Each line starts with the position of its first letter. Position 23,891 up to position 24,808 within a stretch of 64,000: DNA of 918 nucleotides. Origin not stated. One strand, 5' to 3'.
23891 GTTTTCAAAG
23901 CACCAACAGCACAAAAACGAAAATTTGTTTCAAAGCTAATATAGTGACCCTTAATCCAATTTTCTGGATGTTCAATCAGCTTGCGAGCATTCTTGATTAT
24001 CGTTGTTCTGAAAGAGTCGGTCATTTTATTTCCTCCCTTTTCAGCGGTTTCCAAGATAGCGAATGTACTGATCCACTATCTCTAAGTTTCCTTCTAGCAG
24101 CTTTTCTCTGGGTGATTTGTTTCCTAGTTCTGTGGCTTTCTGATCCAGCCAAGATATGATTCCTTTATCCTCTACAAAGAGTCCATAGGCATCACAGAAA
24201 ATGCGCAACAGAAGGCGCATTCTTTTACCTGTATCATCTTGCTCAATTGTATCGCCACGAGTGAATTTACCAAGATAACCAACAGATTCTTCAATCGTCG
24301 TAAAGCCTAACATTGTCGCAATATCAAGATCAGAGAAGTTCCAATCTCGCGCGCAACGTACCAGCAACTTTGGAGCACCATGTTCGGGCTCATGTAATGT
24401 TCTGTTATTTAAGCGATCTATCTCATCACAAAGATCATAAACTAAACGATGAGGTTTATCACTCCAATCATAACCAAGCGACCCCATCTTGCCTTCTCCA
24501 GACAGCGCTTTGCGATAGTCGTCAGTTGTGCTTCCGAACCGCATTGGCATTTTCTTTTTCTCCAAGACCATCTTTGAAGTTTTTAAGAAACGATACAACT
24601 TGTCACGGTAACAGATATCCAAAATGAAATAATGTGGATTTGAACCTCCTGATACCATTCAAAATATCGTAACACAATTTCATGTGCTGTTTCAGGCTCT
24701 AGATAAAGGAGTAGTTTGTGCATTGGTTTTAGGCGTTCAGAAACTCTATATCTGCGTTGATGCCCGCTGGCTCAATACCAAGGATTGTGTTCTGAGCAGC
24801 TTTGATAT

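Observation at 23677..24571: Four-member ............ paralog family; one copy is translationally coupled to an Xre/DUF2384 antitoxin-like gene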

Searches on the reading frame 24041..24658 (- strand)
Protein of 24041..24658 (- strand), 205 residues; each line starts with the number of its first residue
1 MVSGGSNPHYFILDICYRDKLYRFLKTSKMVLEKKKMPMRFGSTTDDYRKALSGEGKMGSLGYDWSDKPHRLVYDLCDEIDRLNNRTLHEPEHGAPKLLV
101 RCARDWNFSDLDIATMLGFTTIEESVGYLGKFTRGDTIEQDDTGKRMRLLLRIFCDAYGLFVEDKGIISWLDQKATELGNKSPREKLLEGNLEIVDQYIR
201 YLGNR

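Call 4: search_protein_families(library=pfam, proteins=[window:24041-24658:-], max_evalue=1)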
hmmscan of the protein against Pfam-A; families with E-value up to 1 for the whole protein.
window:24041-24658:- (205 aa): 1 family
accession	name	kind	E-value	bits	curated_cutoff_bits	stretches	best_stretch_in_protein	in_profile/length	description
PF09722.15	Xre_MbcA_ParS_C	-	0.024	15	24.5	1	160-199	5-45/51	Antitoxin Xre/MbcA/ParS C-terminal toxin-binding domain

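Call 5: search_protein_families(library=phrogs, proteins=[window:24041-24658:-], max_evalue=0.1)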
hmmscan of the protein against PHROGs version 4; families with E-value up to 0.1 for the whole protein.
window:24041-24658:- (205 aa): 1 family
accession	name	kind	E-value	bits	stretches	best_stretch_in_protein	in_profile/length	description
phrog_25739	-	unknown function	0.0082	17.6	0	121-144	3-26/82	-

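Call 8: search_dna_similar(query=window:24041-24658:-, collection=phages, mode=protein, max_rows=20, max_evalue=0.01)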
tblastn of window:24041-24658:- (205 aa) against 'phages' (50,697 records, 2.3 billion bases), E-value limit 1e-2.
Records with a match: 1; places in all: 1; records where one place covers at least 80% of the query: 0.
Best place of each record, by identity: 60-80% 1.
By first word of the organism name: Microcystis 1.
By host as written in the record: Microcystis aeruginosa 1.
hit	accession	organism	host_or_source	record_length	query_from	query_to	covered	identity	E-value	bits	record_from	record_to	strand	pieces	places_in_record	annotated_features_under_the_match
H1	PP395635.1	Microcystis phage Mae-JY02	Microcystis aeruginosa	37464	47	83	18%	62.2%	6e-6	52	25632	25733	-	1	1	hypothetical protein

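Call 12: find_homologous_proteins(query=window:24041-24658:-, max_evalue=0.001)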
Query window:24041-24658:- (205 aa): 5 proteins with E <= 0.001 among 196 candidates.
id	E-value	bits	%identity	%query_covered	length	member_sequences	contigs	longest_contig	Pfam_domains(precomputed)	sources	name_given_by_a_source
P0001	1.7e-115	402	100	86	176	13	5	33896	-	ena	-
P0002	4.0e-42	162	67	57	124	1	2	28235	-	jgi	jgi:hypothetical protein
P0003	4.0e-15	74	59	28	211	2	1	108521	-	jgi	jgi:hypothetical protein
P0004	1.7e-14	72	70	26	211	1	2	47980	-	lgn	-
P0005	3.8e-14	71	77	21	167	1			-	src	-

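Call 14: find_encoding_contigs(protein=P0002, flank=6000, max_places=4)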
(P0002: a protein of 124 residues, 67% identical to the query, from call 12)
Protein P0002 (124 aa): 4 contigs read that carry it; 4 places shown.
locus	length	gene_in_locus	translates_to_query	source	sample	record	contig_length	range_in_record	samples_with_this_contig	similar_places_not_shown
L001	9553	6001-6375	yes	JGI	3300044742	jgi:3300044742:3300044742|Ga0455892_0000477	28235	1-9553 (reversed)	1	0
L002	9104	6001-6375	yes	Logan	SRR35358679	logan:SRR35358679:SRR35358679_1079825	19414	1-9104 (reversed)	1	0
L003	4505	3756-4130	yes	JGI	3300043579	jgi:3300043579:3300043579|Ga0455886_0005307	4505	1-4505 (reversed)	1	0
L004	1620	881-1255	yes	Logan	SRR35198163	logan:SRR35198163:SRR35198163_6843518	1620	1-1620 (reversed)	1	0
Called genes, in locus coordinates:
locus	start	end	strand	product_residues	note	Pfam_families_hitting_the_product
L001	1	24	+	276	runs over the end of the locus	PF01183:Glyco_hydro_25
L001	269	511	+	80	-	-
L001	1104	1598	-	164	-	PF00072:Response_reg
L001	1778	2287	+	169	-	-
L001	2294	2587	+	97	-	PF05488:PAAR_motif (faint)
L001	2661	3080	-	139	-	-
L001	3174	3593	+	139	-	PF04965:GPW_gp25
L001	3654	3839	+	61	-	-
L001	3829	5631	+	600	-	PF21379:Gp6-like_1st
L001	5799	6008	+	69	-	-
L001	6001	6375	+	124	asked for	-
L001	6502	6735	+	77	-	-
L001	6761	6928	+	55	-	-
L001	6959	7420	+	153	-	-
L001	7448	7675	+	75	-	-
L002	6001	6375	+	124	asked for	-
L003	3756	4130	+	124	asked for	-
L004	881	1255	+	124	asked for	-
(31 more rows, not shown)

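Call 15: find_encoding_contigs(protein=P0001, flank=6000, max_places=5)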
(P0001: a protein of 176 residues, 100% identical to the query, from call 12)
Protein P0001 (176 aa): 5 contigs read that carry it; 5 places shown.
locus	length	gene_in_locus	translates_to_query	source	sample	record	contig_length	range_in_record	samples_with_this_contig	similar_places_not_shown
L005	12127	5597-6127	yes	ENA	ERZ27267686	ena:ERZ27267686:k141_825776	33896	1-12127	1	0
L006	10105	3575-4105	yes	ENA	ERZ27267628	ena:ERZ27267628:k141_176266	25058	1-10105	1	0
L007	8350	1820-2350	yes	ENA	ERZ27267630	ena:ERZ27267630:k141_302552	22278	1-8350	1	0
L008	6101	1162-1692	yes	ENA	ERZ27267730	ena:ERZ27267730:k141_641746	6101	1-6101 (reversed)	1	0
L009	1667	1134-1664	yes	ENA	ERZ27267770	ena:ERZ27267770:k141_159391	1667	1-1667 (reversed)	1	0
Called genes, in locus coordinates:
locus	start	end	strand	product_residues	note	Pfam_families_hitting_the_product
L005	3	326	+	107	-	?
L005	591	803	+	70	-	-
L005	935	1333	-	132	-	PF00072:Response_reg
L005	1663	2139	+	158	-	-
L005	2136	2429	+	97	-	PF05488:PAAR_motif (faint)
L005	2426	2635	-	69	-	-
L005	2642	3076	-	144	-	-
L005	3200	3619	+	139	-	PF04965:GPW_gp25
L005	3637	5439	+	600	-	PF21379:Gp6-like_1st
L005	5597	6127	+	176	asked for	-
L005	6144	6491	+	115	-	PF19698:DUF6197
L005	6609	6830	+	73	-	-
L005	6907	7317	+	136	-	-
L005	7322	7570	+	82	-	-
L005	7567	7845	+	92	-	-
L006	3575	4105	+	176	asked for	-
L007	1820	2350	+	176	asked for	-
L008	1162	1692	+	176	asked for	-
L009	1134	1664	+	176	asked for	-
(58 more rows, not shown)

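Call 22: search_protein_families(library=ncbifam, proteins=[window:24041-24658:-], max_evalue=1)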
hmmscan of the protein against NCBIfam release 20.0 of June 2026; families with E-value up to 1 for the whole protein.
window:24041-24658:- (205 aa): 2 families
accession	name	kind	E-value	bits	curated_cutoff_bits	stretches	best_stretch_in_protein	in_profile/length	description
TIGR02293.1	TAS_TIGR02293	hypoth_equivalog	0.004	16.8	57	1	138-191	63-114/133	putative toxin-antitoxin system antitoxin component, TIGR02293 family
NF049845.1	Xre_ParS_antitoxin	subfamily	0.028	14.5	90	1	143-186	46-89/112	type II RES/Xre toxin-antitoxin system antitoxin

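Call 63: search_protein_families(library=phrogs, proteins=[P0003, P0004, P0005, P0002], max_evalue=0.01)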
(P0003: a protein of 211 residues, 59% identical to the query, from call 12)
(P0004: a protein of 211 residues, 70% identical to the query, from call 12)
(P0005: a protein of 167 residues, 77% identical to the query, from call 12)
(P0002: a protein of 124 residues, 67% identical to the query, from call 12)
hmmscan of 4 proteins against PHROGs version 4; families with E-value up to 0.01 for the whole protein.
P0003 (211 aa): 3 families
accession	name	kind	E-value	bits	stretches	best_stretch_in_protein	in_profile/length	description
phrog_5913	-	unknown function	2.5e-07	31.9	1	28-71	119-164/173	-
phrog_12449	-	unknown function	0.00048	21.3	1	13-73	158-215/220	-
phrog_37212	-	unknown function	0.0018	19.2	1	25-82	68-122/194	-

P0004 (211 aa): 0 families

P0005 (167 aa): 1 family
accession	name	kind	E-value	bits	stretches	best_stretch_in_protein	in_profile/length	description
phrog_22381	-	unknown function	0.0028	18.8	1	4-56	16-72/78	-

P0002 (124 aa): 0 families

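Call 64: search_protein_families(library=pfam, proteins=[P0003, P0004, P0005, P0002], max_evalue=0.1)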
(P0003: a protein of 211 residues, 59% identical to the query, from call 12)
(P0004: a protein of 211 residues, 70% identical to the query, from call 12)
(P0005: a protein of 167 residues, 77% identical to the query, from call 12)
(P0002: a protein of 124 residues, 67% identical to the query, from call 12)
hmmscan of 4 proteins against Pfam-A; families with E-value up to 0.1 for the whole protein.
P0003 (211 aa): 1 family
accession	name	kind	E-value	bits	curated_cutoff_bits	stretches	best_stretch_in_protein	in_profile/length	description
PF14682.11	SPOB_ab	-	0.022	15.1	27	1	121-168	8-54/112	Sporulation initiation phospho-transferase B, C-terminal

P0004 (211 aa): 0 families

P0005 (167 aa): 1 family
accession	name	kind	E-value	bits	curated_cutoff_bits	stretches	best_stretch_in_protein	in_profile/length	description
PF05016.21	ParE_toxin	-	0.075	14.1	23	0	38-107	9-71/89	ParE toxin of type II toxin-antitoxin system, parDE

P0002 (124 aa): 1 family
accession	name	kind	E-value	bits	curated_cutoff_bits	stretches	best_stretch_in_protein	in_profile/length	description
PF09722.15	Xre_MbcA_ParS_C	-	8.8e-05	22.9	24.5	1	73-116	2-46/51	Antitoxin Xre/MbcA/ParS C-terminal toxin-binding domain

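Call 65: search_protein_families(library=padloc, proteins=[window:24041-24571:-], max_evalue=0.01)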
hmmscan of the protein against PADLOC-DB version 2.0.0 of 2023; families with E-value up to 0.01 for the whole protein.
window:24041-24571:- (176 aa): 0 families

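Call 108: get_annotated_region(hit=H1, flank=2500)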
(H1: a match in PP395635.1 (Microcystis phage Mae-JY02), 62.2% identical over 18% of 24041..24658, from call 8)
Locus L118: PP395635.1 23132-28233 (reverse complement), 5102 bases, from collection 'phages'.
description: Microcystis phage Mae-JY02, complete genome.
organism: Microcystis phage Mae-JY02 (NCBI taxid 3126650)
taxonomy: Viruses; Duplodnaviria; Heunggongvirae; Uroviricota; Caudoviricetes
host: Microcystis aeruginosa; source: -; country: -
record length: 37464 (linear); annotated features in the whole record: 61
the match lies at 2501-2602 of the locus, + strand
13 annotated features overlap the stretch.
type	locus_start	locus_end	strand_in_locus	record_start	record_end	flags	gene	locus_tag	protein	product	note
CDS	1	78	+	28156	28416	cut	-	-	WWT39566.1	hypothetical protein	-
CDS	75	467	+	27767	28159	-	-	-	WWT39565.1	hypothetical protein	-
CDS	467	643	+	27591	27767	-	-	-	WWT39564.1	hypothetical protein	-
CDS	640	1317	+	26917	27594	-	-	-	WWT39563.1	hypothetical protein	-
CDS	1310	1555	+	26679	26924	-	-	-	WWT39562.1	hypothetical protein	-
CDS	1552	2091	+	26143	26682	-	-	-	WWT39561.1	hypothetical protein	-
CDS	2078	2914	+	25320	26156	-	-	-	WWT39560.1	hypothetical protein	-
CDS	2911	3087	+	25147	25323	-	-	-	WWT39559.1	hypothetical protein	-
CDS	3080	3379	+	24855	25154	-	-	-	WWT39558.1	hypothetical protein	-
CDS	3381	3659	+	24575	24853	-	-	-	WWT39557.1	hypothetical protein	-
CDS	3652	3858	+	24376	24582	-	-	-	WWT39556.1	hypothetical protein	-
CDS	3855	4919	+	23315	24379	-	-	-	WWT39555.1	putative integrase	-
tRNA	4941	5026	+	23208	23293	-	-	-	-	tRNA-Leu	-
